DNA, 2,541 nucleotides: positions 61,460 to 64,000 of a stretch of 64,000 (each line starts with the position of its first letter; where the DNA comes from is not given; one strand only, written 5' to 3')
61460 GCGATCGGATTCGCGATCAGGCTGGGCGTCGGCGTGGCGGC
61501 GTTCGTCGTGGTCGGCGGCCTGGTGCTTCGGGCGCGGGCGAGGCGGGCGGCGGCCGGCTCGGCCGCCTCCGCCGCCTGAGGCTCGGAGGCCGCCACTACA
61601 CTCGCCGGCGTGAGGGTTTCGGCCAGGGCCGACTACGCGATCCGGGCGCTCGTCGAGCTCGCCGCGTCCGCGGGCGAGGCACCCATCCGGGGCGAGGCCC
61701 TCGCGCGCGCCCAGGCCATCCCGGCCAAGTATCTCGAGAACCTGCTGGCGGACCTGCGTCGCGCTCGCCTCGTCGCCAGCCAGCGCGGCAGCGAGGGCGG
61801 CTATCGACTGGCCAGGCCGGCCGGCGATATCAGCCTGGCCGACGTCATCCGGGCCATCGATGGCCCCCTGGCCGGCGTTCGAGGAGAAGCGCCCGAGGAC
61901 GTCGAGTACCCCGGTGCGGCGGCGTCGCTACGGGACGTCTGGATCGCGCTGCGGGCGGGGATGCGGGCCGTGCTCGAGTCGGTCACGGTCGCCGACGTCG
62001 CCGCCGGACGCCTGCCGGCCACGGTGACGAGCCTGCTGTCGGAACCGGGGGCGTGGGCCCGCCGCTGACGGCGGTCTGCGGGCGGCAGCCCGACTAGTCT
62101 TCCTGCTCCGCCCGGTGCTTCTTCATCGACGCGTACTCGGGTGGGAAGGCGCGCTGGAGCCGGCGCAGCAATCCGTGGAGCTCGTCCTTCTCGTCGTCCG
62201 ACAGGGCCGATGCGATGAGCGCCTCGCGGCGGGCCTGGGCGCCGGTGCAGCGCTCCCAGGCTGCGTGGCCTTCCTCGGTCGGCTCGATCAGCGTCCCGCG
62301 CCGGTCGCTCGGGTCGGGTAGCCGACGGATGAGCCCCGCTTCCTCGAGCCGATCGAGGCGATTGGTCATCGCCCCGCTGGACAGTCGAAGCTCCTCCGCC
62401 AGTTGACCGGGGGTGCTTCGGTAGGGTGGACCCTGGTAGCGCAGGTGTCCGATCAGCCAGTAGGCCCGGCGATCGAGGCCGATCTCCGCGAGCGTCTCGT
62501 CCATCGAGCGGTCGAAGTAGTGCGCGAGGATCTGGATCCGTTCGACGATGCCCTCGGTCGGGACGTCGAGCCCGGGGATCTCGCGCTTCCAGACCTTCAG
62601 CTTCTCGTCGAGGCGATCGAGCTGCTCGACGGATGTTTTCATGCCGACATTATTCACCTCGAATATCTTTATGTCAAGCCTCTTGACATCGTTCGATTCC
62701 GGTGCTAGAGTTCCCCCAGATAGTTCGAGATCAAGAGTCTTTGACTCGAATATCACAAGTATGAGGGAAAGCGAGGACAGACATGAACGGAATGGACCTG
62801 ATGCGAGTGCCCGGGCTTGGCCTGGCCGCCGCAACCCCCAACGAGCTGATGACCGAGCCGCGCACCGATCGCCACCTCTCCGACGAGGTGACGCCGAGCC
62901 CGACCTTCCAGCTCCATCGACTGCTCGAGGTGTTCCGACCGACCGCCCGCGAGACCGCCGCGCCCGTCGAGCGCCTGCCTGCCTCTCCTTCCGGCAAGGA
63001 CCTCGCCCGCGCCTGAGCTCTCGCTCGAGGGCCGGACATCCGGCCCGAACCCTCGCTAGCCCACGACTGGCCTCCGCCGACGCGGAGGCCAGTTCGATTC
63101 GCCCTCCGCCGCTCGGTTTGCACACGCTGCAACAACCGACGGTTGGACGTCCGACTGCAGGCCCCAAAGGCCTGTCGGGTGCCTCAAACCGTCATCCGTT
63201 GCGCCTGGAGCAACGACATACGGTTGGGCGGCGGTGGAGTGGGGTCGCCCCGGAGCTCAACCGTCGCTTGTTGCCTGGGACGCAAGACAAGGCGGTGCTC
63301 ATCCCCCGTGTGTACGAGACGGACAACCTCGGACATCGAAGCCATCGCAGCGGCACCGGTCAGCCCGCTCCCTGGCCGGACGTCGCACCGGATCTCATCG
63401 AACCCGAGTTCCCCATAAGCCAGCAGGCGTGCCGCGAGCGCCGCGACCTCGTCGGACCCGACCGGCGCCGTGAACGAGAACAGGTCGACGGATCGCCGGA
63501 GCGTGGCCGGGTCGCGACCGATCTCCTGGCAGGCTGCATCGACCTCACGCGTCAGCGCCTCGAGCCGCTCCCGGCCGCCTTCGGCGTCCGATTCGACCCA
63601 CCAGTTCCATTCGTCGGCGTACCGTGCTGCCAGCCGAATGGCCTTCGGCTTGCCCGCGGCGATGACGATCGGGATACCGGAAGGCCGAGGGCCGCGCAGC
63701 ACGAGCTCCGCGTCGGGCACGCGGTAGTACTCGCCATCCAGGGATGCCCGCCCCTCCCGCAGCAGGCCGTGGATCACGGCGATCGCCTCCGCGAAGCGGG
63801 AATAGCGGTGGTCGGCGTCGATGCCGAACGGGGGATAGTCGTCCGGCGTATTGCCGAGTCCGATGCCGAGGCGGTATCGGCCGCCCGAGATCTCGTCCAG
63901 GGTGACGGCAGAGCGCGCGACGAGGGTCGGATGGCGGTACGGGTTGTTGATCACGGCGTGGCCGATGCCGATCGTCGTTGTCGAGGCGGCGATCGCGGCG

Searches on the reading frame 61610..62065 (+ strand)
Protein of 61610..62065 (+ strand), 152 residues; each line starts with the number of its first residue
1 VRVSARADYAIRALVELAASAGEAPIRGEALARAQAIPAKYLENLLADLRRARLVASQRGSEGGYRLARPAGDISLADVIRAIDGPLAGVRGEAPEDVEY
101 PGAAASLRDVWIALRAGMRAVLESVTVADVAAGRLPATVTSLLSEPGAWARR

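Call 13: search_protein_families(library=pfam, proteins=[window:61610-62065:+])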
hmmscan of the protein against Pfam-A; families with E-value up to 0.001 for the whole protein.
window:61610-62065:+ (152 aa): 2 families
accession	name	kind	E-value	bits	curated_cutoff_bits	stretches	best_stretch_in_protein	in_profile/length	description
PF02082.26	Rrf2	-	3.9e-35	121.3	30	1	4-132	2-131/132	Iron-dependent Transcriptional regulator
PF03444.21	HrcA_DNA-bdg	-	0.00026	21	21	1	11-66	10-64/79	Winged helix-turn-helix transcription repressor, HrcA DNA-binding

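Call 32: search_protein_families(library=ncbifam, proteins=[window:61610-62065:+], max_evalue=0.001)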
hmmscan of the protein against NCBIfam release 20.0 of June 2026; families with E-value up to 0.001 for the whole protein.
window:61610-62065:+ (152 aa): 7 families
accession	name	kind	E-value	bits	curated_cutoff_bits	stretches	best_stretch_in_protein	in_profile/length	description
TIGR00738.1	rrf2_super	superfamily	5.7e-34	116.8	73.3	1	1-131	1-131/132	Rrf2 family transcriptional regulator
NF047409.1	Cys_reg_CymR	equivalog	8.5e-26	90.7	195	1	1-132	1-125/139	cysteine metabolism transcriptional regulator CymR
TIGR02010.1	IscR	equivalog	1.5e-23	83.1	207.55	1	1-131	1-130/135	Fe-S cluster assembly transcriptional regulator IscR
TIGR02944.1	suf_reg_Xantho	equivalog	1.5e-18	67.4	110.65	1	1-130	2-130/130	SUF system Fe-S cluster assembly regulator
NF008110.0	PRK10857.1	equivalog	6.8e-16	58.5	275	1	1-130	1-129/164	Fe-S cluster assembly transcriptional regulator IscR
NF008886.0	PRK11920.1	equivalog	2.9e-14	53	193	1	1-102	1-101/153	iron-responsive transcriptional regulator RirA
NF008240.0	PRK11014.1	equivalog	1.6e-08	34.7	182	1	2-129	2-126/141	nitric oxide-sensing transcriptional repressor NsrR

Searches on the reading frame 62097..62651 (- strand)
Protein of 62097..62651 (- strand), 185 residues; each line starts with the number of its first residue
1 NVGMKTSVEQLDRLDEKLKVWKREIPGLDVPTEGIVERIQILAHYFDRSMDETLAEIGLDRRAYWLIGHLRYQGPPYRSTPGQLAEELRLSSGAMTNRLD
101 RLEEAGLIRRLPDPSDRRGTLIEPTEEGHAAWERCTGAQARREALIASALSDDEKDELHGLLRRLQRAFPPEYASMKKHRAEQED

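Call 13: search_protein_families(library=pfam, proteins=[window:62097-62651:-])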
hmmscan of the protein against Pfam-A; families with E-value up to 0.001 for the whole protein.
window:62097-62651:- (185 aa): 6 families
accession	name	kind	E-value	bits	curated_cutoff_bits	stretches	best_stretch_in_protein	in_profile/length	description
PF12802.13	MarR_2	-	3.2e-14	53.3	27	1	58-118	2-60/61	MarR family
PF01047.28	MarR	-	1.3e-12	47.9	24.6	1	80-118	19-57/59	MarR family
PF13412.12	HTH_24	-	1.7e-06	27.9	21.9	1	78-109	17-48/48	Winged helix-turn-helix DNA-binding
PF13463.12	HTH_27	-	3.8e-05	24.3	22.2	1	83-128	23-68/68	Winged helix DNA-binding domain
PF12840.13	HTH_20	-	3.8e-05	24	27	1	80-109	20-49/51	Helix-turn-helix domain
PF13601.12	HTH_34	-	5e-05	23.8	27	1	80-136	16-73/80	Winged helix DNA-binding domain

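Call 32: search_protein_families(library=ncbifam, proteins=[window:62097-62642:-], max_evalue=0.001)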
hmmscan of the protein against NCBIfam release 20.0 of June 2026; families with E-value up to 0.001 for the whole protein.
window:62097-62642:- (182 aa): 11 families
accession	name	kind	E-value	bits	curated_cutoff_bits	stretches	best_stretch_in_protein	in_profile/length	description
NF045593.1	bilirub_TF_BilQ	equivalog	1.1e-12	47.8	125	1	36-164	8-133/135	bilirubin utilization transcriptional regulator BilQ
NF008565.1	PRK11512.1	equivalog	1.3e-11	44.7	240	1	36-161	18-141/144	multiple antibiotic resistance transcriptional regulator MarR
NF053777.1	Saro0803TransReg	equivalog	1.7e-07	31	200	1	79-163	55-139/140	Saro_0803 family transcriptional regulator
NF002926.0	PRK03573.1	equivalog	1.4e-06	28.2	120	1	47-164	20-135/144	transcriptional regulator SlyA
NF052438.1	TransRegRv0880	equivalog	3.8e-06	26.8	220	1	76-156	49-126/143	Rv0880 family HTH-type transcriptional regulator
NF008122.0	PRK10870.1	equivalog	5e-06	26.3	157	1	78-163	74-159/176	transcriptional repressor MprA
TIGR02337.1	HpaR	equivalog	7.8e-06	25.7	121.2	1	79-162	46-129/130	homoprotocatechuate degradation operon regulator HpaR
NF041230.1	BagL_FevM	exception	3.6e-05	23.8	230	1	90-162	69-141/145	MarR family transcriptional regulator BagL/FevM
NF050133.1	TransRegFabT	equivalog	9.5e-05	22.7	200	1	75-161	43-129/138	fatty acid biosynthesis transcriptional regulator FabT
TIGR04472.1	reg_rSAM_mob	hypoth_equivalog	0.00011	22.2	240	1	83-164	53-134/141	radical SAM mobile pair system MarR family transcriptional regulator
NF052638.1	TransRegOhrRVib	equivalog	0.0004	20.1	200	1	80-131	56-107/141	transcriptional regulator OhrR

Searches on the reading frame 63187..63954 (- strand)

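Call 13: search_protein_families(library=pfam, proteins=[window:63187-63954:-])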
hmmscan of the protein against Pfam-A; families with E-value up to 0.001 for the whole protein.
window:63187-63954:- (256 aa): 1 family
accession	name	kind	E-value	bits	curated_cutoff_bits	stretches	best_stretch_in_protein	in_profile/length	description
PF00296.26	Bac_luciferase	-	1.6e-35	123.4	27.9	1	4-178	76-245/314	Luciferase-like monooxygenase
